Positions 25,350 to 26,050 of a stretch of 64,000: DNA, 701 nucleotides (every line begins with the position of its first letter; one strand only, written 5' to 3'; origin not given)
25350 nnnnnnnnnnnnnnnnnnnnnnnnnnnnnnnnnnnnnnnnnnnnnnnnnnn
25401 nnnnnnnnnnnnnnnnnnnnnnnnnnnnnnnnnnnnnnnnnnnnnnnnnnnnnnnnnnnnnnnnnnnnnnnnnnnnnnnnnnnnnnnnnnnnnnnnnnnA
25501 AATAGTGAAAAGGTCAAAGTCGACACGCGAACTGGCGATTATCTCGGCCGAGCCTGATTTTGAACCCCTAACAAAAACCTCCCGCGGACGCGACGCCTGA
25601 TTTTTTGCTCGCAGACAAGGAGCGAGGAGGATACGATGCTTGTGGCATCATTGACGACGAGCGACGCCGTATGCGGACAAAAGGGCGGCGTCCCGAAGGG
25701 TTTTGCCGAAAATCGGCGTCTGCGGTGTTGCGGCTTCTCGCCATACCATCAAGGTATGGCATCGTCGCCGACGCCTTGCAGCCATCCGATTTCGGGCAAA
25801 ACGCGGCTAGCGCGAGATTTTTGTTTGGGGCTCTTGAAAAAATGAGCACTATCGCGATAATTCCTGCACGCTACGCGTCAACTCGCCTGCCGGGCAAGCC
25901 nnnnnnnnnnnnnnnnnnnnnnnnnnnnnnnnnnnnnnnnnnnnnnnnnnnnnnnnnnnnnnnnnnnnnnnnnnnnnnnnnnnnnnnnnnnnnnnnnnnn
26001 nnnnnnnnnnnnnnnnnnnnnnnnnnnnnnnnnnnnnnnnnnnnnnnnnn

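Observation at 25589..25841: Copy B of the structured element abuts the kdsB start codon and creates a spurious 80-aa N-terminal extension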

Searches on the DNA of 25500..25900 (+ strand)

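Call 3: search_dna_similar(query=window:25558-25845:+, collection=phages, mode=distant)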
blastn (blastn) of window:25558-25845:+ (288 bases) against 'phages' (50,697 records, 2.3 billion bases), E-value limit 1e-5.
No match.

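Call 13: search_rna_families(source=window, start=25500, end=25900, threshold=evalue, max_evalue=10, show_alignments=2)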
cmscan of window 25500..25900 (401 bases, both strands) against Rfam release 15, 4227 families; matches with E-value up to 10: 0.
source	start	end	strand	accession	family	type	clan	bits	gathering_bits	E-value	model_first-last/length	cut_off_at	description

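Call 77: search_rna_families(sources=[L028], threshold=evalue, max_evalue=10)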
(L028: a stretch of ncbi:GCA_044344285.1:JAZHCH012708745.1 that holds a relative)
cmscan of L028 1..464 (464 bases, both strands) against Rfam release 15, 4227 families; matches with E-value up to 10: 1.
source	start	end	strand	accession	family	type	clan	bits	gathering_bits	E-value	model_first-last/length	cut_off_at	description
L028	2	78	-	RF02884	BcKCsr7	Gene; sRNA;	-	16.5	59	0.58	1-157/157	no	Burkholderia sRNA 7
